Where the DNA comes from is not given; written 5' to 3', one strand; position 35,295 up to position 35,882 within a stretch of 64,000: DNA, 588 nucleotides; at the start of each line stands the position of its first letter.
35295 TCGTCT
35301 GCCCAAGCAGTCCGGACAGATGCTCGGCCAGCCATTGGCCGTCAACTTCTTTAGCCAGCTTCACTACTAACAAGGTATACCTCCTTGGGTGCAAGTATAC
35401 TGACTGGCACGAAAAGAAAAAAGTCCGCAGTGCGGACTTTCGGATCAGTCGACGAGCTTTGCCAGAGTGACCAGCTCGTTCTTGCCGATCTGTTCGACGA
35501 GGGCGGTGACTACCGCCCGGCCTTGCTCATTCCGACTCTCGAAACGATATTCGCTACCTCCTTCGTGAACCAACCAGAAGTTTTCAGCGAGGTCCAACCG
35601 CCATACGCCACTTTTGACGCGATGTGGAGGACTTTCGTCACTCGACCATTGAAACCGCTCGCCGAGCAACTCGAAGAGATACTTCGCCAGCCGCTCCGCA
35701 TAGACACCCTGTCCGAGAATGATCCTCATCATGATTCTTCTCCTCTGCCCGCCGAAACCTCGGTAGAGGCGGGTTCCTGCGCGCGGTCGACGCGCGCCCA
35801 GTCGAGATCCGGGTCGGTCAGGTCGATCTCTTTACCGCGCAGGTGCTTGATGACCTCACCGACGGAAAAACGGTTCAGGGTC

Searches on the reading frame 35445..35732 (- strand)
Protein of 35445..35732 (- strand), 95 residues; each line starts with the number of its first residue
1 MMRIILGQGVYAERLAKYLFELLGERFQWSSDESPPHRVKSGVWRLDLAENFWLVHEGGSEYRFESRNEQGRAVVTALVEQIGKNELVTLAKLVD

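Call 3: search_protein_families(library=pfam, proteins=[window:35445-35732:-], max_evalue=1)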
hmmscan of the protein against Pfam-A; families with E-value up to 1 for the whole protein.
window:35445-35732:- (95 aa): 1 family
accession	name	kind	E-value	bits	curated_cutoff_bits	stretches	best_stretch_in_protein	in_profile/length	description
PF02922.24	CBM_48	-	0.11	13.2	22.4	1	21-75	26-77/83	Carbohydrate-binding module 48 (Isoamylase N-terminal domain)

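Call 4: search_protein_families(library=padloc, proteins=[window:35445-35732:-], max_evalue=1)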
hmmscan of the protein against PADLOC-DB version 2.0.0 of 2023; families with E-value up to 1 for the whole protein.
window:35445-35732:- (95 aa): 0 families

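Call 5: search_protein_families(library=ncbifam, proteins=[window:35445-35732:-], max_evalue=1)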
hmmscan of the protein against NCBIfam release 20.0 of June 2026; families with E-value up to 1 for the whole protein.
window:35445-35732:- (95 aa): 0 families

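Call 10: find_homologous_proteins(query=window:35448-35732:-, max_evalue=0.01)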
Query window:35448-35732:- (95 aa): 1 proteins with E <= 0.01 among 3 candidates.
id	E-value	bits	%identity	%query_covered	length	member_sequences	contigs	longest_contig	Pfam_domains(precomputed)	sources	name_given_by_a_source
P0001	1.8e-55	203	100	99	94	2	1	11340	-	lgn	-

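Call 32: find_homologous_proteins(query=A2, max_evalue=0.01)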
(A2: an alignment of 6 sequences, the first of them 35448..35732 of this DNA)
Query A2 (6 sequences) (95 aa, profile of the alignment): 7 proteins with E <= 0.01 among 431 candidates.
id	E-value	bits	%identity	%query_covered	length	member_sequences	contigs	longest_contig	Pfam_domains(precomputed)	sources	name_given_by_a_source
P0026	6.6e-39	150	33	86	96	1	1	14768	-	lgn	-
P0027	2.4e-38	148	57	100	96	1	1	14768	-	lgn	-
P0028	1.5e-37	145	34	83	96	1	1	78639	-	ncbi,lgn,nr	ncbi:MAG: hypothetical protein U9Q03_03675 [Patescibacteria group bacterium]|nr:hypothetical protein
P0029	4.9e-36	140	49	99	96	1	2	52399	-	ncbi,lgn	-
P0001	6.0e-34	134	100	99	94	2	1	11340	-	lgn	-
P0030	7.6e-34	133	29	96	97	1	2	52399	-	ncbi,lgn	-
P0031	5.4e-26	108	41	61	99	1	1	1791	-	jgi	jgi:hypothetical protein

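Call 34: find_encoding_contigs(protein=P0031, flank=3000, max_places=3)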
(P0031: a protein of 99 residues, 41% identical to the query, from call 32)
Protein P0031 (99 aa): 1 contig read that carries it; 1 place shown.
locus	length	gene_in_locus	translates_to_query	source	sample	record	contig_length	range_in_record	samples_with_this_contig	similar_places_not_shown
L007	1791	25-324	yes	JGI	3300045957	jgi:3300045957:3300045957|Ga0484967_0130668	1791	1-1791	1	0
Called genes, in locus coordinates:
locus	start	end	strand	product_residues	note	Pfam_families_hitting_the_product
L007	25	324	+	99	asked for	-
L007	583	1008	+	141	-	-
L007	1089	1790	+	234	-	?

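Call 36: find_related_loci(query=A2, collection=metagenome_contigs, flank=6000)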
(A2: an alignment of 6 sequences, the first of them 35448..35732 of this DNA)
Query A2 (95 aa) in metagenome_contigs; peptide patterns used: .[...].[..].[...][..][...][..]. (x = any residue, [..] = any of these).
65 stretches matched a pattern, but none encodes a relative of the query by tblastn (E <= 1e-3).

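Call 53: predict_structure(alignment_id=A5)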
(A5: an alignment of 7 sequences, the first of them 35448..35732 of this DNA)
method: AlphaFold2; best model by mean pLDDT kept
length: 95 residues; sequences in the alignment: 7
mean_pLDDT: 90.6   pTM: 0.83
mean pLDDT of the five models: 90.6, 90.0, 89.8, 88.6, 88.6
residues with pLDDT >= 90: 73; 70-90: 17; 50-70: 5; < 50: 0
segments of 3 or more residues with pLDDT < 50: none
pLDDT, mean of each block of 10 residues (from residue 1): 93 92 80 77 92 95 95 95 96 93
secondary structure, 60 per line:
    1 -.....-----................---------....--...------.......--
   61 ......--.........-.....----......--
elements in order: E2-6 H12-27 E37-40 E43-45 E52-58 E61-66 H69-77 H79-83 E88-93

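Call 55: search_protein_representatives(alignment_id=A1)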
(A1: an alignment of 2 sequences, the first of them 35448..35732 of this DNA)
Query: 2 sequences, 99 profile positions. Proteins with E-value up to 0.001 (for the whole library): 7; up to 1e-10: 6; up to 1e-30: 2. The best 7 are listed.
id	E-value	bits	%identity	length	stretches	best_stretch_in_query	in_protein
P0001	2.4e-44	165.6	-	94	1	2-99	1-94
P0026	1.2e-33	131.3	-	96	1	1-96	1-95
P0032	7.2e-23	96.7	-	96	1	1-96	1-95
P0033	4.8e-22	94.1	-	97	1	1-95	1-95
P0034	1.2e-14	70.3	-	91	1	7-93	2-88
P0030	2.5e-14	69.3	-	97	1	1-96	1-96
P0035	2.3e-10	56.6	-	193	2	9-88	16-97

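Call 58: find_encoding_contigs(protein=P0035, flank=8000, max_places=4)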
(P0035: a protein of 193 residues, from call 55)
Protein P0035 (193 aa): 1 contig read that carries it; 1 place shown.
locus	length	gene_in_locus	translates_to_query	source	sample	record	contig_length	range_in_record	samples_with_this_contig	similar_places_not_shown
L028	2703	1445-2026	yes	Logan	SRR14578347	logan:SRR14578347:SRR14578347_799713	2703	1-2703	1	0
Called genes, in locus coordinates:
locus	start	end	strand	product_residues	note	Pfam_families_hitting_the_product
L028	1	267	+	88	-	?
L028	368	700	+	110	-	-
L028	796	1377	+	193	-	PF01551:Peptidase_M23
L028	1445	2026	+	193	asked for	-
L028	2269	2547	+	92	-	-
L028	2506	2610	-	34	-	-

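Call 59: find_encoding_contigs(protein=P0033, flank=8000, max_places=4)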
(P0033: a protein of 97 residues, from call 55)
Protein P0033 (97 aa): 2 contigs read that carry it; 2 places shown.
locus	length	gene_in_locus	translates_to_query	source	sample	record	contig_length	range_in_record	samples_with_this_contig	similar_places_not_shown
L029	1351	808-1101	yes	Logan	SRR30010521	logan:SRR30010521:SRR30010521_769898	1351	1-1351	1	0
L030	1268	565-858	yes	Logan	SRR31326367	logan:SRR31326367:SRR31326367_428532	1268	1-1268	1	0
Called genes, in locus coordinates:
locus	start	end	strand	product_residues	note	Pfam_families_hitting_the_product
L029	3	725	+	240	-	?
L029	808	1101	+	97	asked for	-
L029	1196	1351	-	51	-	?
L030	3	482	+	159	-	?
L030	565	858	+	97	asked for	-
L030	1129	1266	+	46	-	?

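Call 60: find_encoding_contigs(protein=P0032, flank=8000, max_places=4)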
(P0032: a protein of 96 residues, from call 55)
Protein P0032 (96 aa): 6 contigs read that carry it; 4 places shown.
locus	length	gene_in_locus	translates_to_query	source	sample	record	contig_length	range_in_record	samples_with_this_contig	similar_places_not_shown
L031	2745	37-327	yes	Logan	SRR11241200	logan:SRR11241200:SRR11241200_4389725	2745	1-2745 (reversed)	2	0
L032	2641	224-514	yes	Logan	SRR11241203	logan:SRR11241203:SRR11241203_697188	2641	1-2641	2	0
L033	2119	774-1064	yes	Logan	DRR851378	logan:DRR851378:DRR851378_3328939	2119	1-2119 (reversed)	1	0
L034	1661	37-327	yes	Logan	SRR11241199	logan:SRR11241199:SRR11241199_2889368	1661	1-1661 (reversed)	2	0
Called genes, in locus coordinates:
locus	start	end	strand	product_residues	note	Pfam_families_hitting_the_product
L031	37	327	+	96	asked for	-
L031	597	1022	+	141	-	-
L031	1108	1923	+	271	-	PF21347:DUF3108_like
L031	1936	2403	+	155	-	PF09394:Inhibitor_I42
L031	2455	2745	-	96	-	?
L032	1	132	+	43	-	?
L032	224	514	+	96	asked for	-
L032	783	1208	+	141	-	-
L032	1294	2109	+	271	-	PF21347:DUF3108_like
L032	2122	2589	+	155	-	PF09394:Inhibitor_I42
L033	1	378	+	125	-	?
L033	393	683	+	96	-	-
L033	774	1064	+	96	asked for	-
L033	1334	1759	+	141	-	-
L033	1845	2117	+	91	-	?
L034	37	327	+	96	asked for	-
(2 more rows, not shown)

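Call 62: search_protein_families(library=phrogs, proteins=[window:35448-35732:-, P0035], max_evalue=1)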
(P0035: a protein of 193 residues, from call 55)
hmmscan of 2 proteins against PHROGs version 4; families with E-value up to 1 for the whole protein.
window:35448-35732:- (95 aa): 0 families

P0035 (193 aa): 2 families
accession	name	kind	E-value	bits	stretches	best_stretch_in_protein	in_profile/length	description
phrog_8456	-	unknown function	0.23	12.4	1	44-61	35-52/84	-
phrog_11733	-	unknown function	0.26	12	1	61-76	4-19/44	-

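Call 63: search_solved_structures(query=A5, max_evalue=10)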
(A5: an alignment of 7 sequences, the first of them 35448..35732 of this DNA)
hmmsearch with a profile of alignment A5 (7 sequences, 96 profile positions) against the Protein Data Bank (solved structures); distinct sequences matched with E-value up to 10: 1.
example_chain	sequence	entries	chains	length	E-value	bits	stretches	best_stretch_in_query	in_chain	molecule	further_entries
9lx2_A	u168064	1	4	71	0.84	12.9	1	48-89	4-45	anti-CRISPR-associated protein Aca11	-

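Call 68: fold_search(model_id=the predicted structure, library=pdb)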
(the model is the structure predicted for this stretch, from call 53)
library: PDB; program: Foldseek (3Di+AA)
matches with E <= 10: 486; with E <= 0.001: 0
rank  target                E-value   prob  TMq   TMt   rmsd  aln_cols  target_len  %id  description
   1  3lgh_C                3.3e-01  0.44  0.40  0.45   5.8        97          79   13  Crystal structure of NikR from Helicobacter pylori with variable Ni site coordination (released 2010-09-15)
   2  3lgh_D                4.6e-01  0.41  0.41  0.47   5.7        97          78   13  Crystal structure of NikR from Helicobacter pylori with variable Ni site coordination (released 2010-09-15)
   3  8f2p_A                5.2e-01  0.18  0.34  0.31  12.1        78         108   13  Nef SF2 dimerization mutant bound to Hck SH3 (released 2023-02-22)
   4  1u0s_A                5.6e-01  0.30  0.38  0.41   7.8        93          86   13  Chemotaxis kinase CheA P2 domain in complex with response regulator CheY from the thermophile thermotoga maritima (released 2004-08-10)
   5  2qt7_A                6.0e-01  0.33  0.44  0.46   4.5       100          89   14  Crystallographic structure of the mature ectodomain of the human receptor-type protein-tyrosine phosphatase IA-2 at 1. (released 2007-12-11)
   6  3n01_A                6.3e-01  0.35  0.46  0.48   4.6       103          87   14  Crystal structure of an abridged form of the mature ectodomain of the Human Receptor-Type Protein Tyrosine Phosphatase (released 2010-11-24)
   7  3kye_B                6.3e-01  0.06  0.21  0.17  13.8       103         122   14  Crystal Structure of Roadblock/LC7 Domain from Streptomyces avermitilis (released 2009-12-22)
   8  2qt7_B                8.2e-01  0.23  0.43  0.44   5.1       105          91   11  Crystallographic structure of the mature ectodomain of the human receptor-type protein-tyrosine phosphatase IA-2 at 1. (released 2007-12-11)
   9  4emz_B                8.2e-01  0.11  0.31  0.24   9.4        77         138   18  HIV-1 Nef in complex with MHC-I cytoplasmic domain and Mu1 adaptin subunit of AP1 adaptor (second domain) (released 2012-06-20)
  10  5o5j_F                8.7e-01  0.33  0.48  0.48   9.3        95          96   22  Structure of the 30S small ribosomal subunit from Mycobacterium smegmatis (released 2017-07-12)
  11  3n4w_A                8.7e-01  0.30  0.45  0.47   4.7       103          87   13  Crystal structure of an abridged SER to ALA mutant of the mature ectodomain of the human receptor-type protein-tyrosin (released 2010-12-01)
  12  3uw2                  9.3e-01  0.15  0.36  0.11   6.9        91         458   11  X-ray Crystal Structure of Phosphoglucomutase/phosphomannomutase family protein (BTH_I1489)from Burkholderia thailandens (released 2012-02-01)
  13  2jhn_A                9.3e-01  0.14  0.35  0.15   7.6        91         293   28  3-methyladenine dna-glycosylase from Archaeoglobus fulgidus (released 2007-04-10)
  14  9dia_C                9.9e-01  0.21  0.34  0.45   5.2        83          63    7  Cryo-EM structure of alpha5beta1 integrin in complex with NeoNectin candidate 2 (released 2025-06-18)
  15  3qsi_C                9.9e-01  0.18  0.37  0.41   6.9        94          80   15  Nickel binding domain of NikR from Helicobacter pylori disclosing partial metal occupancy (released 2012-04-04)
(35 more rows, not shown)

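Call 74: fold_search(model_id=the predicted structure, library=viral)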
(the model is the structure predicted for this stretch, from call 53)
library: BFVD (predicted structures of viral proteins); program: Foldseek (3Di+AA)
matches with E <= 10: 405; with E <= 0.001: 0
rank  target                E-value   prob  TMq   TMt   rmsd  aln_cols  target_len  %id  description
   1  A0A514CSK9            3.1e-01  0.38  0.35  0.24   6.1        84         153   14  Uncharacterized protein [Achromobacter phage Motura]
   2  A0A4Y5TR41            4.3e-01  0.23  0.35  0.30   4.9        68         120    9  (no name in the UniProt tables at hand)
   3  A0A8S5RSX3            5.2e-01  0.38  0.40  0.38   7.7        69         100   10  Uncharacterized protein [Myoviridae sp. ct7CH26]
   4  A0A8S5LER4            5.9e-01  0.18  0.39  0.18   7.2       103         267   14  Bacterial PH domain protein [Siphoviridae sp. ct3CA7]
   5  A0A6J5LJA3            6.3e-01  0.28  0.43  0.49   5.1       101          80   11  Uncharacterized protein [uncultured Caudovirales phage]
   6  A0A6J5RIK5            6.8e-01  0.47  0.54  0.37   4.7        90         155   14  Uncharacterized protein [uncultured Caudovirales phage]
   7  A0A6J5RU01            7.2e-01  0.16  0.38  0.39   8.1        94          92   12  Uncharacterized protein [uncultured Caudovirales phage]
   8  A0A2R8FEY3            7.2e-01  0.11  0.35  0.25   8.6       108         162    7  F-box domain-containing protein [Brazilian cedratvirus IHUMI]
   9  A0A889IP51            8.7e-01  0.14  0.31  0.22   6.9        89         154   13  (no name in the UniProt tables at hand)
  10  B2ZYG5                9.3e-01  0.15  0.32  0.23   6.1        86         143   12  Uncharacterized protein [Ralstonia phage phiRSL1]
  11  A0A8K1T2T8            9.3e-01  0.08  0.29  0.29   7.8       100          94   18  Uncharacterized protein [Megavirus baoshan]
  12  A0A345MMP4            9.3e-01  0.06  0.24  0.23  12.9        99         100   10  (no name in the UniProt tables at hand)
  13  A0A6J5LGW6            9.9e-01  0.13  0.36  0.36  10.0        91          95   13  Uncharacterized protein [uncultured Caudovirales phage]
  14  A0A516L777            9.9e-01  0.09  0.24  0.27   9.8        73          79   12  (no name in the UniProt tables at hand)
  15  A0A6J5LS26            9.9e-01  0.06  0.22  0.20  12.0        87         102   11  Uncharacterized protein [uncultured Caudovirales phage]
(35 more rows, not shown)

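Call 76: predict_structure(protein=P0035)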
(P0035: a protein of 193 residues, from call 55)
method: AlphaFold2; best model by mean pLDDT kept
length: 193 residues; sequences in the alignment: 1
mean_pLDDT: 63.4   pTM: 0.54
mean pLDDT of the five models: 63.4, 61.0, 48.7, 48.2, 43.7
residues with pLDDT >= 90: 0; 70-90: 46; 50-70: 136; < 50: 11
segments of 3 or more residues with pLDDT < 50: 187-193
pLDDT, mean of each block of 10 residues (from residue 1): 57 70 64 55 65 73 70 66 67 61 69 73 62 53 57 64 69 68 53 25
secondary structure, 60 per line:
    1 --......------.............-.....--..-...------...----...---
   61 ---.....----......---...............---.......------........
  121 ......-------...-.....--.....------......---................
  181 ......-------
elements in order: E3-8 H15-27 E48-50 E55-57 E64-68 E73-78 H82-96 E100-106 H113-126 E138-142 E145-149 E156-161 E165-171 H172-186

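Call 89: find_related_loci(query=A8, collection=metagenome_contigs, flank=8000)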
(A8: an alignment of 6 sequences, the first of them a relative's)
Query A8 (96 aa) in metagenome_contigs; peptide patterns used: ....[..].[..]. (x = any residue, [..] = any of these).
36 stretches matched a pattern, but none encodes a relative of the query by tblastn (E <= 1e-3).

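Call 90: find_related_loci(query=A8, collection=viral_contigs, flank=6000)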
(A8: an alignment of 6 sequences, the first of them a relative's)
Query A8 (96 aa) in viral_contigs; peptide patterns used: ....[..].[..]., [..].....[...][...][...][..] (x = any residue, [..] = any of these).
22 stretches matched a pattern, but none encodes a relative of the query by tblastn (E <= 1e-3).
